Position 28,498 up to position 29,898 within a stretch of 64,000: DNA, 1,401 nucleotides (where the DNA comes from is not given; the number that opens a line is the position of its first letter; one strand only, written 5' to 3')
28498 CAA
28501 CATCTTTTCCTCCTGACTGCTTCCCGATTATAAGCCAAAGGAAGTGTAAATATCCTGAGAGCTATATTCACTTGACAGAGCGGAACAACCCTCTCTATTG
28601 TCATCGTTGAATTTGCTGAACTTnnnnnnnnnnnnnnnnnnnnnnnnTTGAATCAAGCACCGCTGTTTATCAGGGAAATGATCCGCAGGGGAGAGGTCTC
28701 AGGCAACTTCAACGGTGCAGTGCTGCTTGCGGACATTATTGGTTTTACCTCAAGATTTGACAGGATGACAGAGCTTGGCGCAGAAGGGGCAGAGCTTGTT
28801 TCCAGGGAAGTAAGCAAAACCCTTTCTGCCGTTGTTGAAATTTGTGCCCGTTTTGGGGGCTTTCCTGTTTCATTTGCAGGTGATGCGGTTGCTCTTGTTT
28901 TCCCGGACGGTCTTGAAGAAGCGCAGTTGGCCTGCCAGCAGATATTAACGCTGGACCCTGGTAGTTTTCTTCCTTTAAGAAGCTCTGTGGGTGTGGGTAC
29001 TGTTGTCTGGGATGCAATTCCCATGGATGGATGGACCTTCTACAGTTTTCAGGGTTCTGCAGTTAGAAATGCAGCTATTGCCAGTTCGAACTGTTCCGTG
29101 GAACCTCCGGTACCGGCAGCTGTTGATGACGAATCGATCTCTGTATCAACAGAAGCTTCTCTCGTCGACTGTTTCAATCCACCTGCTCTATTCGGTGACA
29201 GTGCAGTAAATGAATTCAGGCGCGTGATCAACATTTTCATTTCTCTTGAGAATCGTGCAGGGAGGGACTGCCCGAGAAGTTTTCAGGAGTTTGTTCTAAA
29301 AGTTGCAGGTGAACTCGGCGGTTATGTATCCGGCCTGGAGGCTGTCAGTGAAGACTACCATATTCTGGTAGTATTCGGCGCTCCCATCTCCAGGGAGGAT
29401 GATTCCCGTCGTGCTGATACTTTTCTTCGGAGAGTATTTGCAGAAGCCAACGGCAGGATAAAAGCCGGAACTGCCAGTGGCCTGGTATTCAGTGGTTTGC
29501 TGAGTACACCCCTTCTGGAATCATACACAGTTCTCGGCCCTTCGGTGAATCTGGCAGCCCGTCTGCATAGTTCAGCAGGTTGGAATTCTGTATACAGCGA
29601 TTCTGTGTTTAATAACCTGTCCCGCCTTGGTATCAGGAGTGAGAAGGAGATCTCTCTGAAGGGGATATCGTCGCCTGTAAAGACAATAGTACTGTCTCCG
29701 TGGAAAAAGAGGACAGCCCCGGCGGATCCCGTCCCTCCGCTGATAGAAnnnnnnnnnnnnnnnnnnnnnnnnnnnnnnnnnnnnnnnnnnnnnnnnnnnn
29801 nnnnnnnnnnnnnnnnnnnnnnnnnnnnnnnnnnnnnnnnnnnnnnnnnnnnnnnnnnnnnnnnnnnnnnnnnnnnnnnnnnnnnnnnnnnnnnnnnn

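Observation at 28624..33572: Same STAND-TPR chassis with a class III adenylyl/guanylyl cyclase in place of GGDEF, convergent with a GAF-HD-GYP phosphodiesterase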

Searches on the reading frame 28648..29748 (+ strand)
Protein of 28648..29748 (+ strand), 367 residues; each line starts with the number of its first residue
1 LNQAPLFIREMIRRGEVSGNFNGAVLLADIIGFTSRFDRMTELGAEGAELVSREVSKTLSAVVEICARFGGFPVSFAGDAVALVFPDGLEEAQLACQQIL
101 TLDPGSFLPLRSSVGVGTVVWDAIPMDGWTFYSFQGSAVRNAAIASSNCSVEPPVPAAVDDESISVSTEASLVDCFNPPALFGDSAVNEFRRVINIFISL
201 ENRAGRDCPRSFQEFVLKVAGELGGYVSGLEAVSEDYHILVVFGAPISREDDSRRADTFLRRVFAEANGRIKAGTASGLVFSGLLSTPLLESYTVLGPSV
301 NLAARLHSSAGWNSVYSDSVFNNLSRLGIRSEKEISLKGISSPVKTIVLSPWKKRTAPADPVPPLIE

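Call 7: search_protein_families(library=pfam, proteins=[window:28678-29739:+], max_evalue=10)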
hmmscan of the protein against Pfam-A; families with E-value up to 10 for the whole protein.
seq(354 aa): 2 families
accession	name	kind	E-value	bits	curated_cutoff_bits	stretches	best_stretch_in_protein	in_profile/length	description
PF00211.25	Guanylate_cyc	-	0.0022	18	21.9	1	260-338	101-180/183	Adenylate and Guanylate cyclase catalytic domain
PF08544.19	GHMP_kinases_C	-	0.072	13.9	21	1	38-84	25-77/85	GHMP kinases C terminal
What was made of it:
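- Checked: (iii) Pfam Guanylate_cyc does not reach its gathering score (18 vs 21.9 bits, C-terminal half of C2 only; call 7).
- Pfam Guanylate_cyc is below its gathering score (call 7).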

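Call 8: search_solved_structures(query=window:28678-29739:+, max_evalue=10, show_alignments=3)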
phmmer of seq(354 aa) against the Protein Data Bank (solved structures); distinct sequences matched with E-value up to 10: 21.
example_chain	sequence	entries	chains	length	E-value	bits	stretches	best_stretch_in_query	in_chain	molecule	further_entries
4cm2_A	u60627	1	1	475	4.5e-10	42.4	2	260-327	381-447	ADENYLATE CYCLASE TYPE 10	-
4oya_A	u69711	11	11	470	4.6e-10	42.4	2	260-326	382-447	Adenylate cyclase type 10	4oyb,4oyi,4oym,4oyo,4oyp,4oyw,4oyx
4clf_A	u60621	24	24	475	4.7e-10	42.4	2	260-327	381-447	ADENYLATE CYCLASE TYPE 10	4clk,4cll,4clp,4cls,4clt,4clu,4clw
4cm0_A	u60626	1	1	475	7.4e-10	41.7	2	260-325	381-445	SOLUBLE ADENYLYL CYCLASE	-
1wc0_A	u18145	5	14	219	5.5e-08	35.5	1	260-341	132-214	ADENYLATE CYCLASE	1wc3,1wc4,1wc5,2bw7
1wc1_A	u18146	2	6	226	6.4e-08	35.4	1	260-341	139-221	ADENYLATE CYCLASE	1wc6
3r5g_A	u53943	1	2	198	4.8e-05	25.9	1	261-336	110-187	CyaB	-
5x4t_A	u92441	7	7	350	0.0042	19.5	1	264-300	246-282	Photoactivated adenylyl cyclase | Family 3 adenylate cyclase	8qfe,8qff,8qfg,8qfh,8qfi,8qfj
9f1z_A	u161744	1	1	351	0.0042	19.5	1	264-300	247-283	Family 3 adenylate cyclase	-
5x4u_A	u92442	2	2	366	0.0049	19.3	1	264-300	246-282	Photoactivated adenylyl cyclase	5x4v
4yus_A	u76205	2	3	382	0.0055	19.1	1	264-300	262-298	Family 3 adenylate cyclase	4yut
9f1w_A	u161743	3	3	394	0.006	19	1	263-300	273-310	Family 3 adenylate cyclase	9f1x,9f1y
2w01_A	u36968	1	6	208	0.0061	19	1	228-334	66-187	ADENYLATE CYCLASE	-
3et6_A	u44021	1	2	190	0.029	16.8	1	259-343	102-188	Soluble guanylyl cyclase beta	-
4dkd_C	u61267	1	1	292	0.071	15.5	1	90-131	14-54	Macrophage colony-stimulating factor 1 receptor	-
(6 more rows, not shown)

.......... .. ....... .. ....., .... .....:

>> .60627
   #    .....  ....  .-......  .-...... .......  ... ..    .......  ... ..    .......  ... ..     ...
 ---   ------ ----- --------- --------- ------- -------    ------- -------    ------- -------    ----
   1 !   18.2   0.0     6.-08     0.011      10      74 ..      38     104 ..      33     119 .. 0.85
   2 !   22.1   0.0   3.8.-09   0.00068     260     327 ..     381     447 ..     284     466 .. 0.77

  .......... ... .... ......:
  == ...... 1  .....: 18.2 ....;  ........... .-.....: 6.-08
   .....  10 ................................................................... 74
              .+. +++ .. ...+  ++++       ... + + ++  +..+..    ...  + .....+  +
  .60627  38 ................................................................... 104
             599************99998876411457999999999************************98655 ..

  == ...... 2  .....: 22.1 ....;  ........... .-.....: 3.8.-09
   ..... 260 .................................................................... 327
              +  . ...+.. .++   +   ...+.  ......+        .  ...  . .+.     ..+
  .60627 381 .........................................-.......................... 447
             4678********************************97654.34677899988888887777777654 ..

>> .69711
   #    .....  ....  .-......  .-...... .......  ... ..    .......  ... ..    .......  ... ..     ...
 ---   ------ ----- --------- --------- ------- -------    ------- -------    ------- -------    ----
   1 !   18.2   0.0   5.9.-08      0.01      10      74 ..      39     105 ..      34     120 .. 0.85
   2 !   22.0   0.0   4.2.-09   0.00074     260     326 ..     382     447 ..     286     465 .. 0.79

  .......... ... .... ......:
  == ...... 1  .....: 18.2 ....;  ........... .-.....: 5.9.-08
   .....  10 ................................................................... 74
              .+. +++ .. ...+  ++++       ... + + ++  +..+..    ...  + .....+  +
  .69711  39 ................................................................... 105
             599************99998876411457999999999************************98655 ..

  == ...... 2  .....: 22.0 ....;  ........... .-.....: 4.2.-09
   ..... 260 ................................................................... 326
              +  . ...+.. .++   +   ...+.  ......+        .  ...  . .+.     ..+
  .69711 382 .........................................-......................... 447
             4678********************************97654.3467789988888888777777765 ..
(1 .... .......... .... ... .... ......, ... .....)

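Call 46: predict_structure(alignment_id=A2)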
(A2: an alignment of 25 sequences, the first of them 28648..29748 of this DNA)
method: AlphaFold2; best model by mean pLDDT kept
length: 367 residues; sequences in the alignment: 25
mean_pLDDT: 82.8   pTM: 0.83
mean pLDDT of the five models: 82.8, 82.2, 82.2, 81.6, 80.8
residues with pLDDT >= 90: 204; 70-90: 106; 50-70: 19; < 50: 38
segments of 3 or more residues with pLDDT < 50: 149-183
pLDDT, mean of each block of 10 residues (from residue 1): 67 87 94 82 92 94 93 88 92 95 90 94 84 91 71 29 32 34 66 95 86 95 91 84 87 94 93 95 88 89 94 94 90 90 92 69 50
secondary structure, 60 per line:
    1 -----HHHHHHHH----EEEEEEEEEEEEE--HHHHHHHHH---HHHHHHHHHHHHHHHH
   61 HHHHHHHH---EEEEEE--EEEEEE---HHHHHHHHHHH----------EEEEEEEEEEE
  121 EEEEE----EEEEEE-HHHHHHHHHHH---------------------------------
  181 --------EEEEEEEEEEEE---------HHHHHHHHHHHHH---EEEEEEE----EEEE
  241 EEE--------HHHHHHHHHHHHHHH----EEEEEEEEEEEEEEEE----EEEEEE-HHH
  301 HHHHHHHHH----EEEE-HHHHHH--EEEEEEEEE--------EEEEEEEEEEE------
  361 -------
elements in order: H6-13 E18-30 H33-41 H45-68 E72-77 E80-85 H89-99 E110-125 E130-135 H137-147 E189-200 H210-222 E226-232 E237-243 H252-266 E271-286 E291-296 H298-309 E314-317 H319-324 E327-335 E344-354
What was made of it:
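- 28648..29091 (+): C1: the first, truncated cyclase-homology domain. It supplies both metal-binding Asp residues (D37 in ADIIGFT, D87 in FAGDA; ORF-1208 numbering) and a PPi-contacting Arg/Lys (LPLR). It lacks the C-terminal beta6-alpha5-beta7-beta8 part of a full domain. The AF2 model shows strands and helices at residues 18-147 with pLDDT mostly above 85 (call 46).
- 29092..29196 (+): Variable, predicted-disordered C1-C2 linker. pLDDT is below 50 for residues 149-183 of the model (call 46).
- The AF2 model of the head has pLDDT 82.8 and pTM 0.83, with two beta-alpha-beta domains and a disordered linker (call 46).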

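Call 48: fold_search(model_id=the predicted structure, library=pdb)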
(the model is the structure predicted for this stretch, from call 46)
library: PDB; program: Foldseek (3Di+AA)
matches with E <= 10: 1224; with E <= 0.001: 195
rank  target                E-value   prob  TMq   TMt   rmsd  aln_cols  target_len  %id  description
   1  4clw                  1.8e-21  1.00  0.71  0.58   6.2       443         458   19  Crystal structure of human soluble Adenylyl Cyclase in complex with alpha,beta-methyleneadenosine-5'-triphosphate soaked (released 2014-03-05)
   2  4cm0                  3.3e-21  1.00  0.73  0.60   6.2       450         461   18  Crystal structure of human soluble Adenylyl Cyclase with alpha,beta- methyleneadenosine-5'-triphosphate soaked with bica (released 2014-03-05)
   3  4clt                  4.9e-21  1.00  0.73  0.59  10.6       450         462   18  Crystal structure of human soluble Adenylyl Cyclase with adenosine-3', 5'-cyclic-monophosphate and pyrophosphate (released 2014-03-05)
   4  4usu                  6.2e-21  1.00  0.73  0.59   6.3       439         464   19  Crystal structure of human soluble Adenylyl Cyclase in complex with alpha,beta-methyleneadenosine-5'-triphosphate (released 2014-07-30)
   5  4clp                  6.6e-21  1.00  0.75  0.61   6.2       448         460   18  Crystal structure of human soluble Adenylyl Cyclase complex with adenosine-3',5'-cyclic-monophosphate (released 2014-03-05)
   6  4usw                  9.3e-21  1.00  0.74  0.60   5.9       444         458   20  Crystal structure of human soluble Adenylyl Cyclase with ATP (released 2014-07-30)
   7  4cls                  9.8e-21  1.00  0.72  0.58  10.8       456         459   18  Crystal structure of human soluble Adenylyl Cyclase with Pyrophosphate (released 2014-03-05)
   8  4clz                  1.3e-20  1.00  0.71  0.58  11.1       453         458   18  Crystal structure of human soluble Adenylyl Cyclase with Inhibitor 4, 4'-Diisothiocyano-2,2'-stilbenedisulfonic acid (released 2014-03-05)
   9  5iv4                  1.7e-20  1.00  0.74  0.60   6.5       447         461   19  Crystal structure of the human soluble adenylyl cyclase in complex with the allosteric inhibitor LRE1 (released 2016-08-17)
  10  4ust                  2.0e-20  1.00  0.74  0.60   6.3       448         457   18  Crystal structure of human soluble Adenylyl Cyclase with pyrophosphate resulting from soaking with GTP and Magnesium (released 2014-07-30)
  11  4clk                  2.2e-20  1.00  0.74  0.60   6.6       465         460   18  Crystal structure of human soluble Adenylyl Cyclase in complex with alpha,beta-methyleneadenosine-5'-triphosphate (released 2014-03-05)
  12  8co7                  4.9e-20  1.00  0.73  0.59   6.1       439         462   20  Crystal structure of human soluble adenylyl cyclase (sAC) in complex with inhibitor TDI-09066 (released 2024-01-03)
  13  8coj                  8.7e-20  1.00  0.73  0.60   6.0       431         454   19  Crystal structure of human soluble adenylyl cyclase catalytic domain in complex with the inhibitor TDI-10228 (released 2023-04-26)
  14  5d0r                  9.7e-20  1.00  0.70  0.57  11.2       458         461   18  Crystal structure of human soluble Adenylyl Cyclase with the inhibitor bithionol (released 2016-03-16)
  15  8cnh                  2.2e-19  1.00  0.73  0.61   6.5       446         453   17  Crystal structure of human soluble adenylyl cyclase (sAC) in complex with inhibitor TDI-10512 (released 2023-04-26)
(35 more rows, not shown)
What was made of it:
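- On Class III nucleotidyl cyclase (cyclase-homology domain): Foldseek hits to sAC, tmAC, CyaC, Cya2 and RhGC at E 1e-21 to 1e-10 (calls 46, 48).
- On sAC-type (ADCY10-like) soluble cyclase: The model aligns to sAC over both domains (call 48).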

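Call 62: search_protein_representatives(protein=window:28648-29748:+)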
Query: 367 residues. Proteins with E-value up to 0.001 (for the whole library): 5832; up to 1e-10: 1995; up to 1e-30: 28. The best 150 are listed.
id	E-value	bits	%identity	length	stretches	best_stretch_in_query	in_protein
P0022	1.1e-160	550.9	67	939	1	1-367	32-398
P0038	4.1e-111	387.9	55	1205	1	1-367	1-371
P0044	3.3e-103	361.9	53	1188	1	11-367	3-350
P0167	2.5e-90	319.6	64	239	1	1-239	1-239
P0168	8.8e-51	189.5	38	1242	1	4-354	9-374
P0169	1.7e-42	162.2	35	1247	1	4-352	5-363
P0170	5.7e-41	157.2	34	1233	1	4-354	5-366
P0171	6.9e-38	147.1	32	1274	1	5-350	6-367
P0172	2.1e-35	138.9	35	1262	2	168-349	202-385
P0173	1.4e-34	136.2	31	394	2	172-321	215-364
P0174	2.6e-34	135.3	35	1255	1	5-356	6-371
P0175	3.1e-34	135.0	32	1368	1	2-349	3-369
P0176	7.5e-34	133.8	32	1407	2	4-150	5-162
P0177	2.1e-33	132.3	34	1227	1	4-358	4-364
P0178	3.9e-33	131.4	32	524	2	172-347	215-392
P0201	1.4e-29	119.8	30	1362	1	2-342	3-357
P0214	1.7e-28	116.2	32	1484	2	156-354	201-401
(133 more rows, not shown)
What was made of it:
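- The top 150 are mostly 1,200-1,500 aa with the head at the N terminus (call 62).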

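Call 64: search_protein_families(library=pfam, proteins=[P0168, P0169, P0171, P0175, P0201, P0214], max_evalue=0.00001)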
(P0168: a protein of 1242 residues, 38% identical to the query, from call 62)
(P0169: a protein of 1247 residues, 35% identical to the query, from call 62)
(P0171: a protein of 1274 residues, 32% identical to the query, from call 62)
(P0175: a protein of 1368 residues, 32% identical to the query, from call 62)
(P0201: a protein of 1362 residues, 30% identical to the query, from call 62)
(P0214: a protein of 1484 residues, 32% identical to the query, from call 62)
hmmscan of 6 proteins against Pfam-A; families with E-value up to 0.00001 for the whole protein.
P0168 (1242 aa): 6 families
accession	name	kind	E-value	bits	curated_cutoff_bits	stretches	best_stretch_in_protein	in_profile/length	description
PF13424.12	TPR_12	-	4.6e-20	72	30.1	2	1001-1071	3-75/77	Tetratricopeptide repeat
PF13191.12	AAA_16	-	3.8e-17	63.7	32.6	1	386-581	3-165/167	AAA ATPase domain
PF00515.34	TPR_1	-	3.5e-10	39.7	27.8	0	966-987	6-27/34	Tetratricopeptide repeat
PF13401.12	AAA_22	-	1.7e-08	35.3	27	1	408-583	5-118/130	AAA domain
PF13176.12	TPR_7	-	3.7e-08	33.3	27.9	0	965-996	3-34/36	Tetratricopeptide repeat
PF07719.23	TPR_2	-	6e-07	29.6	27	0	967-988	7-28/34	Tetratricopeptide repeat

P0169 (1247 aa): 5 families
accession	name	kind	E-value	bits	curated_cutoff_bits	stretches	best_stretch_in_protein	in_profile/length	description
PF13191.12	AAA_16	-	4.8e-21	76.4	32.6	1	375-566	1-160/167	AAA ATPase domain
PF13424.12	TPR_12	-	1.6e-09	38.3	30.1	1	950-1014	2-68/77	Tetratricopeptide repeat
PF13176.12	TPR_7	-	9.6e-08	32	27.9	0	993-1027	1-35/36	Tetratricopeptide repeat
PF00515.34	TPR_1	-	1.2e-07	31.7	27.8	0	991-1010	1-20/34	Tetratricopeptide repeat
PF13401.12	AAA_22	-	7.5e-07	30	27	0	398-564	4-110/130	AAA domain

P0171 (1274 aa): 12 families
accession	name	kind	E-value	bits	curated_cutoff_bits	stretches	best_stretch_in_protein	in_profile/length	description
PF13424.12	TPR_12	-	3.7e-22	78.7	30.1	1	989-1045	7-65/77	Tetratricopeptide repeat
PF13191.12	AAA_16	-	1.3e-16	62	32.6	1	380-569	1-165/167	AAA ATPase domain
PF17874.7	TPR_MalT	-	4.4e-16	59.5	45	2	948-1167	4-224/336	MalT-like TPR region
PF00211.25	Guanylate_cyc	-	1.3e-15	57.9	21.9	1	282-366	97-181/183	Adenylate and Guanylate cyclase catalytic domain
PF07719.23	TPR_2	-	1.7e-15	56.2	27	0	990-1015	6-31/34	Tetratricopeptide repeat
PF13181.12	TPR_8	-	1.2e-12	47.3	25.7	0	990-1014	6-30/34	Tetratricopeptide repeat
PF13374.12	TPR_10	-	2.6e-09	37.2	27.5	0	1026-1058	3-35/42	Tetratricopeptide repeat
PF13428.12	TPR_14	-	2.6e-07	31.1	23.5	0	948-981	4-37/44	Tetratricopeptide repeat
PF00515.34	TPR_1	-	1e-06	28.7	27.8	0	989-1014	5-30/34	Tetratricopeptide repeat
PF01637.24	ATPase_2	-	3.4e-06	27.5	33.2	0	382-549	2-123/225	ATPase domain predominantly from Archaea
PF10602.15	RPN7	-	3.6e-06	27.2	29.6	0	914-1050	5-138/174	26S proteasome subunit RPN7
PF13176.12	TPR_7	-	9.1e-06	25.8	27.9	0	1027-1061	1-35/36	Tetratricopeptide repeat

P0175 (1368 aa): 10 families
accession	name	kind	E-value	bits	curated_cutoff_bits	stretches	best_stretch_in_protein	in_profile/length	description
PF13424.12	TPR_12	-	1e-42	144.6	30.1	5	925-997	2-76/77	Tetratricopeptide repeat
PF13374.12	TPR_10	-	7.3e-19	67.6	27.5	0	887-917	3-33/42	Tetratricopeptide repeat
PF00515.34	TPR_1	-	3.3e-18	65.1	27.8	0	1087-1115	2-30/34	Tetratricopeptide repeat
PF07719.23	TPR_2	-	1.4e-17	62.7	27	0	1088-1116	3-31/34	Tetratricopeptide repeat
PF17874.7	TPR_MalT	-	2.2e-16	60.5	45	1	1145-1351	59-269/336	MalT-like TPR region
PF13181.12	TPR_8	-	3.6e-13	49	25.7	0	926-957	1-32/34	Tetratricopeptide repeat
PF00211.25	Guanylate_cyc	-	8.5e-13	48.7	21.9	1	280-362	93-175/183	Adenylate and Guanylate cyclase catalytic domain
PF13191.12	AAA_16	-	3.3e-12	47.7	32.6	1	386-579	3-160/167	AAA ATPase domain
PF13176.12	TPR_7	-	1.2e-07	31.6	27.9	0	969-997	2-30/36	Tetratricopeptide repeat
PF12862.13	ANAPC5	-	3.8e-06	27.3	23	0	992-1047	35-79/91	Anaphase-promoting complex subunit 5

P0201 (1362 aa): 12 families
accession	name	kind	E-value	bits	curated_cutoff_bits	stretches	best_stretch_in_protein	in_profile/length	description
PF13424.12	TPR_12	-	6.6e-34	116.4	30.1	3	1120-1193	2-77/77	Tetratricopeptide repeat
PF07719.23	TPR_2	-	8.3e-18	63.4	27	0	1123-1145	3-25/34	Tetratricopeptide repeat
PF00515.34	TPR_1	-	2.9e-16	58.9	27.8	0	961-990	1-30/34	Tetratricopeptide repeat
PF17874.7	TPR_MalT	-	8.5e-16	58.6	45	1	1081-1314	40-274/336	MalT-like TPR region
PF13191.12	AAA_16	-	3.4e-14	54.1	32.6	1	381-575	3-161/167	AAA ATPase domain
PF13181.12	TPR_8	-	3.4e-13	49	25.7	0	1083-1112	3-32/34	Tetratricopeptide repeat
PF13374.12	TPR_10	-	3.9e-13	49.4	27.5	0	1001-1033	2-34/42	Tetratricopeptide repeat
PF00211.25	Guanylate_cyc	-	1.3e-09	38.3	21.9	1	279-356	97-174/183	Adenylate and Guanylate cyclase catalytic domain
PF13176.12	TPR_7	-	5.3e-09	35.9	27.9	0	850-871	8-29/36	Tetratricopeptide repeat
PF12862.13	ANAPC5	-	7.7e-09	35.9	23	0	974-1044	11-81/91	Anaphase-promoting complex subunit 5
PF13432.12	TPR_16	-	9.3e-06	26.4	32.7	0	968-1027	4-56/65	Tetratricopeptide repeat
PF13401.12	AAA_22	-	9.7e-06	26.4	27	0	405-501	6-102/130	AAA domain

P0214 (1484 aa): 13 families
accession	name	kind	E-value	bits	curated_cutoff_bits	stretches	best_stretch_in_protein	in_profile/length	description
PF13424.12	TPR_12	-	1.2e-47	160.4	30.1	5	1037-1109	3-77/77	Tetratricopeptide repeat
PF00515.34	TPR_1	-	9.5e-23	79.5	27.8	1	1038-1068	2-32/34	Tetratricopeptide repeat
PF13374.12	TPR_10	-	1.2e-19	70.1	27.5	0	959-989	4-34/42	Tetratricopeptide repeat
PF13191.12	AAA_16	-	8.5e-19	69.1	32.6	1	410-604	2-165/167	AAA ATPase domain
PF07719.23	TPR_2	-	2.3e-15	55.8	27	0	1038-1069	2-33/34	Tetratricopeptide repeat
PF00211.25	Guanylate_cyc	-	5.4e-14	52.6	21.9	1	313-389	99-174/183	Adenylate and Guanylate cyclase catalytic domain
PF13176.12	TPR_7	-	1.7e-10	40.6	27.9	0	1162-1182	4-24/36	Tetratricopeptide repeat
PF17874.7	TPR_MalT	-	6.3e-10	39.3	45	0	1040-1228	43-233/336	MalT-like TPR region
PF13181.12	TPR_8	-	1.5e-09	37.6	25.7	0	1039-1068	3-32/34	Tetratricopeptide repeat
PF14938.12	SNAP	-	6.5e-09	36.1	25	1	1046-1182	44-180/282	Soluble NSF attachment protein, SNAP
PF13428.12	TPR_14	-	9.1e-07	29.4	23.5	0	1240-1261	4-25/44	Tetratricopeptide repeat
PF24885.1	TPR_NPHP3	-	5.2e-06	26.5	100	0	934-1079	83-225/239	Nephrocystin-3 TPR domain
PF13401.12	AAA_22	-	6.4e-06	27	27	0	433-607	5-122/130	AAA domain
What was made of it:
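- Closest known: Bacterial sAC-like / class III cyclase-AAA_16-TPR proteins. Same: Thousands of representatives share the head (calls 62, 64).
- All six sampled carry AAA_16 + TPR (call 64).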

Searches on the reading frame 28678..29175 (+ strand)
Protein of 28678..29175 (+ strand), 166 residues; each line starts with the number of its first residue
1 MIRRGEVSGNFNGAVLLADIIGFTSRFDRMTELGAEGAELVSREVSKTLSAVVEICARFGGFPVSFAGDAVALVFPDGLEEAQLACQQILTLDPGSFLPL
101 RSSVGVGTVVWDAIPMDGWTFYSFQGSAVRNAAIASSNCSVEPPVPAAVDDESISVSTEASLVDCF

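Call 7: search_protein_families(library=pfam, proteins=[window:28678-29175:+], max_evalue=10)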
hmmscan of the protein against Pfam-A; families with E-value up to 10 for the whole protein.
seq(166 aa): 1 family
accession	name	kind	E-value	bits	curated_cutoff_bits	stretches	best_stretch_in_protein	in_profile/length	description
PF08544.19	GHMP_kinases_C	-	0.03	15.2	21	1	37-84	20-77/85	GHMP kinases C terminal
